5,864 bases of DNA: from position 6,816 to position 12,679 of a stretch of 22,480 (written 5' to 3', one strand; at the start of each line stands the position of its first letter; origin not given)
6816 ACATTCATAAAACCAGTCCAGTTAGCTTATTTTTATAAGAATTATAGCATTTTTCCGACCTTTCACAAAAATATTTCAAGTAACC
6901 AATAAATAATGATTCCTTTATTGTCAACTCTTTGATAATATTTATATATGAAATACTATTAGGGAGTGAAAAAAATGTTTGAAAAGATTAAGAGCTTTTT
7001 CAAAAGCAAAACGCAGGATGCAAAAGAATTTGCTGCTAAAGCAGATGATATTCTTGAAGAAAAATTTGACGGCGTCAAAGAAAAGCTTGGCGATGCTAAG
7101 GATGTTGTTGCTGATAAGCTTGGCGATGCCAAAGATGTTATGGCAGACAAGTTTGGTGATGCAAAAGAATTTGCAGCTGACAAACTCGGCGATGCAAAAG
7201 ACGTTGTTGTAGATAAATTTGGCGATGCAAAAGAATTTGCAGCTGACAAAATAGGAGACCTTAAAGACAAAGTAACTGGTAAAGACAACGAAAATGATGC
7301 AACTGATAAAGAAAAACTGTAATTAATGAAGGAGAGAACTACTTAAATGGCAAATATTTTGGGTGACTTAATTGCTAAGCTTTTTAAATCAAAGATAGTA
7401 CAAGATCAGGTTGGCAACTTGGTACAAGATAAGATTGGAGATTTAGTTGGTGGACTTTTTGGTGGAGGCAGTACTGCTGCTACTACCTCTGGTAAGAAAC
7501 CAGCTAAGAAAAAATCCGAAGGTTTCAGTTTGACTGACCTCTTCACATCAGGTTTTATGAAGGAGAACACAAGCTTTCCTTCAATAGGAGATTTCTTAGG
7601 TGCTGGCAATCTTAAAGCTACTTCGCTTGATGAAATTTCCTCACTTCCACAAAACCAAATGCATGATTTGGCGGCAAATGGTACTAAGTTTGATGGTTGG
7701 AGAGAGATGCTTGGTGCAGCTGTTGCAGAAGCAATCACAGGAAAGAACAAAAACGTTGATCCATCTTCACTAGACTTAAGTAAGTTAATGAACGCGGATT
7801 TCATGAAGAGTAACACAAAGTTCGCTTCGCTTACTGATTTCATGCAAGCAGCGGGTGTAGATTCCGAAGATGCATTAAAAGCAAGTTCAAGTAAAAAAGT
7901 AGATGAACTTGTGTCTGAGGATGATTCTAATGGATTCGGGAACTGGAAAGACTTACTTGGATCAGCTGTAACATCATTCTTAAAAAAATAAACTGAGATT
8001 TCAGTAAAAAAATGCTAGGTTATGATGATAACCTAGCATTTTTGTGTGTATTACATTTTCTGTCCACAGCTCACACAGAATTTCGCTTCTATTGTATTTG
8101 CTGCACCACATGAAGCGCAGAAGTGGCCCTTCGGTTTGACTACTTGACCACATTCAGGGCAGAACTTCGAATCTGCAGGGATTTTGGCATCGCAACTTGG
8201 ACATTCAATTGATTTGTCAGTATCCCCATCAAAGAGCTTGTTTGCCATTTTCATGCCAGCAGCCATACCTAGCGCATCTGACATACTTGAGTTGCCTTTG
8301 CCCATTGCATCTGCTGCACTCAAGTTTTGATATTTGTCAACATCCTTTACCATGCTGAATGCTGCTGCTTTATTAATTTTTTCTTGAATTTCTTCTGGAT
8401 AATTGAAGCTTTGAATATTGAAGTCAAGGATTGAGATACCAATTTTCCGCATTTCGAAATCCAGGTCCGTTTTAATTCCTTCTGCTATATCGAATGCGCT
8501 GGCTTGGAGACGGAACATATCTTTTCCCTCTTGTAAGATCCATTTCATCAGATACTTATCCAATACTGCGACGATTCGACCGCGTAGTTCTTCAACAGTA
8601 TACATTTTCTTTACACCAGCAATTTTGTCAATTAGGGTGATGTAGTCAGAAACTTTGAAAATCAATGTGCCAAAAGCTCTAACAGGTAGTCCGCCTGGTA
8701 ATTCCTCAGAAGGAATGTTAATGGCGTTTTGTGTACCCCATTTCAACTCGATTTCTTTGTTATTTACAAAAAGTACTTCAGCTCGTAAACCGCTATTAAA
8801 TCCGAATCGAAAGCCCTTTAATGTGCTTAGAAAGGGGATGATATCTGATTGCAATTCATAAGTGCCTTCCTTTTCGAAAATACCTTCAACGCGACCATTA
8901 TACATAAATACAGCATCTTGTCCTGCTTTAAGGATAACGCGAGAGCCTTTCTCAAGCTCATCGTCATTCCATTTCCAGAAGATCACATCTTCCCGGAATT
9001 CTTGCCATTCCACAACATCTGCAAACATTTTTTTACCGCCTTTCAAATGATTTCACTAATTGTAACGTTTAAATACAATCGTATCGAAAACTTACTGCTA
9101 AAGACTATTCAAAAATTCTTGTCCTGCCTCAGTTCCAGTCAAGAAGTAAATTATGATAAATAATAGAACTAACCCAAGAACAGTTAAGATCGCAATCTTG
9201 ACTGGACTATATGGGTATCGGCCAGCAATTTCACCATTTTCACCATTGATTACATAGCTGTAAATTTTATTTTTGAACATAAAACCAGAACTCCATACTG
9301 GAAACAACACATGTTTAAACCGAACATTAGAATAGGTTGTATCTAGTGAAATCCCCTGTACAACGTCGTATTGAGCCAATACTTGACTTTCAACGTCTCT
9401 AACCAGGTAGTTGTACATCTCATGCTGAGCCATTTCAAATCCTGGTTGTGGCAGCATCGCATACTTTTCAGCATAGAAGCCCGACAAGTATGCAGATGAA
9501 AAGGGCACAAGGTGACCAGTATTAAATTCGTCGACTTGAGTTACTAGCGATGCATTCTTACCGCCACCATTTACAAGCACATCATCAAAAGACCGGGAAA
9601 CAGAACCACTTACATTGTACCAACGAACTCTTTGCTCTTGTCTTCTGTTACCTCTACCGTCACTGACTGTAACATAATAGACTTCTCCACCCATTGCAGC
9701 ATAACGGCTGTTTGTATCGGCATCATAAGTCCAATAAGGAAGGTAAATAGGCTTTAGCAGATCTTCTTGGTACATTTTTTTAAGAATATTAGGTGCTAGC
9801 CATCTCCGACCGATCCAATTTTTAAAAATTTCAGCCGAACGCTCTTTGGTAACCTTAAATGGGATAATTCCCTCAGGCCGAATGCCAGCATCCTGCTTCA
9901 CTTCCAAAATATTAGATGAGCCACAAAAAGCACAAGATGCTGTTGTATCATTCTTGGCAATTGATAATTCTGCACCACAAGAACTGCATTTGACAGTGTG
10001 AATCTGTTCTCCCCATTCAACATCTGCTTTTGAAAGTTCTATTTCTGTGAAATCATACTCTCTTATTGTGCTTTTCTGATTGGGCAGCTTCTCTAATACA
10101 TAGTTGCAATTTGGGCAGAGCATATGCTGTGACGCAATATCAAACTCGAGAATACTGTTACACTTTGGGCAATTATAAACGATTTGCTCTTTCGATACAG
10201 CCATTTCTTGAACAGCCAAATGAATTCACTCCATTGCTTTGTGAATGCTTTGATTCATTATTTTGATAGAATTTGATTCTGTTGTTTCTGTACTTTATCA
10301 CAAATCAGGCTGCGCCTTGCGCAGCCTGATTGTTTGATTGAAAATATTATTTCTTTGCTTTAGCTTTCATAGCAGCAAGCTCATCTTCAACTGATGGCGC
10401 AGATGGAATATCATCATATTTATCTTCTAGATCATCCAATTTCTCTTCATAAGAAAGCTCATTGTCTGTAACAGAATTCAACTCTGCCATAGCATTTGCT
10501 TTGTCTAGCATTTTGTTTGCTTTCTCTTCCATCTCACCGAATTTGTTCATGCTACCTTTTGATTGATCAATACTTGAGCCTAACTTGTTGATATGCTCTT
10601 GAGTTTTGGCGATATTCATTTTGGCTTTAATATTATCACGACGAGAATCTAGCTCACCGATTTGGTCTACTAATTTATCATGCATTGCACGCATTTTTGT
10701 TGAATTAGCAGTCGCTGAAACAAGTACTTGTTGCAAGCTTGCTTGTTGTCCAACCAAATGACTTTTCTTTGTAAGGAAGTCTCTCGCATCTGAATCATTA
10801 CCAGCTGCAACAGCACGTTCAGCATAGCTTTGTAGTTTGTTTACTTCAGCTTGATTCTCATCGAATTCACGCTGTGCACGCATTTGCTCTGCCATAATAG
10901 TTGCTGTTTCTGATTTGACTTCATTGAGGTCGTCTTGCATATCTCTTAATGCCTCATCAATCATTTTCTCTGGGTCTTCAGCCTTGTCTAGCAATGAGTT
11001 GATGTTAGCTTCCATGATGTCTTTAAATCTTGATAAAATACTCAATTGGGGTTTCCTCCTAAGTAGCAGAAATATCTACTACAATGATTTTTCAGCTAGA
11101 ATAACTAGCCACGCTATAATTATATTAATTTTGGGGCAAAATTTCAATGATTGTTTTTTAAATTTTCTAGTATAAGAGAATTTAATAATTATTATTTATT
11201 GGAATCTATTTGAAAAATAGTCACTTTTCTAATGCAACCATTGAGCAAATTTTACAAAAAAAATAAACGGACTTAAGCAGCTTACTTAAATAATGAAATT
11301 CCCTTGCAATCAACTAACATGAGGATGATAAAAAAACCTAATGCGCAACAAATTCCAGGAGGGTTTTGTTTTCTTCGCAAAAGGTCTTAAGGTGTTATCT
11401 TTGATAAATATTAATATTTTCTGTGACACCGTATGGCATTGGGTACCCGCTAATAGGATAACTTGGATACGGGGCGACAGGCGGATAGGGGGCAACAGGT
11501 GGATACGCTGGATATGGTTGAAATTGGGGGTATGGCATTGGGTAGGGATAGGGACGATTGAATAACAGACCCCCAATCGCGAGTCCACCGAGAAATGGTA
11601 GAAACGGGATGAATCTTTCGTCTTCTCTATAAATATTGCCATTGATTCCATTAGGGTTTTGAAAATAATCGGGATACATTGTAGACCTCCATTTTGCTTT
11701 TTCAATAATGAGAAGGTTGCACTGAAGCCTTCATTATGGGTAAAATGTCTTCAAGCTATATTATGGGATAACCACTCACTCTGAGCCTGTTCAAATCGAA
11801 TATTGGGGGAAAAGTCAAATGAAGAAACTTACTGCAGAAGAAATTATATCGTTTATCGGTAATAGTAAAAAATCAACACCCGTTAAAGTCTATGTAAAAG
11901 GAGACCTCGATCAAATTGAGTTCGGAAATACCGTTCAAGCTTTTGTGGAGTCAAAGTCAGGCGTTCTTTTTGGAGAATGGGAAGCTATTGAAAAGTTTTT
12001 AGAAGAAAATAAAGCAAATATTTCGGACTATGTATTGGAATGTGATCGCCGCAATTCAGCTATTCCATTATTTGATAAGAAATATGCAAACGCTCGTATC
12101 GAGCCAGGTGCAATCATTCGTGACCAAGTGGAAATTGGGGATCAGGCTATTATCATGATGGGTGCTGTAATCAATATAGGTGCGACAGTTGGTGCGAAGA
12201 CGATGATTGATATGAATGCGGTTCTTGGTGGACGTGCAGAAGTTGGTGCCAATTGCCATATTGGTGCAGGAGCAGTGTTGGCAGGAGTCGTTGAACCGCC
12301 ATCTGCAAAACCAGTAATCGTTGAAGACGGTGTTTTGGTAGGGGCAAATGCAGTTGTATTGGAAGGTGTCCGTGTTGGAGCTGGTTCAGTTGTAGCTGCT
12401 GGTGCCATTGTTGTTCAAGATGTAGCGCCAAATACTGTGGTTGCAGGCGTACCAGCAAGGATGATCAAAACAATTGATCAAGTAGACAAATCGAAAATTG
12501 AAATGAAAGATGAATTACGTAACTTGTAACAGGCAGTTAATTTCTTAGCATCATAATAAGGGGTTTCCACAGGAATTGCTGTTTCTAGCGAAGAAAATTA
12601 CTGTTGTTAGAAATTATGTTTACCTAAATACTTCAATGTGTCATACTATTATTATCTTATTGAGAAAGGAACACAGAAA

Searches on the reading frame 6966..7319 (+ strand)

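Call 56: search_protein_families(library=pfam, proteins=[window:6966-7319:+], max_evalue=0.01)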
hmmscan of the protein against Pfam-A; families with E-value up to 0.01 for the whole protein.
window:6966-7319:+ (118 aa): 2 families
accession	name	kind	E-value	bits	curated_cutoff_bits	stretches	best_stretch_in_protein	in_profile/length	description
PF02987.21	LEA_4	-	2.5e-12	46.9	51.1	2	67-106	1-40/44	Late embryogenesis abundant protein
PF01442.23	Apolipoprotein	-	0.0034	17.6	90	1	13-104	84-175/190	Apolipoprotein A1/A4/E domain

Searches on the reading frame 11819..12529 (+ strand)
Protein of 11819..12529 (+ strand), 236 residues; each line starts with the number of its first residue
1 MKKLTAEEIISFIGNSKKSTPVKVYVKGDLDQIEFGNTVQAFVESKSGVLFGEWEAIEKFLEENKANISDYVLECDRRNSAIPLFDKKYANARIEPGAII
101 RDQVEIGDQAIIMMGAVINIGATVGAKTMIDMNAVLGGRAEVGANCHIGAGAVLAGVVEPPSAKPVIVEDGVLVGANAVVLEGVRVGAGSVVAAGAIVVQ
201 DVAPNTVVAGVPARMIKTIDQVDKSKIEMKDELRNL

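Call 26: search_protein_families(library=pfam, proteins=[window:11819-12529:+])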
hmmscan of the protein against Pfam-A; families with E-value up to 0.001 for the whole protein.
window:11819-12529:+ (236 aa): 4 families
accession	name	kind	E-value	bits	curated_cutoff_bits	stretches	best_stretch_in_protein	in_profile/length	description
PF08503.15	DapH_N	-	9.5e-35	119.1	27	1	4-86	1-85/86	Tetrahydrodipicolinate succinyltransferase N-terminal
PF00132.30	Hexapep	-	2.1e-21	75.1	27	3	121-156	1-36/36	Bacterial transferase hexapeptide (six repeats)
PF14602.12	Hexapep_2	-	5.2e-11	42.5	27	1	165-198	1-32/34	Hexapeptide repeat of succinyl-transferase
PF25084.1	LbH_EIF2B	-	3.1e-07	30.8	54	1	115-202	15-97/105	EIF2B subunit epsilon LbH domain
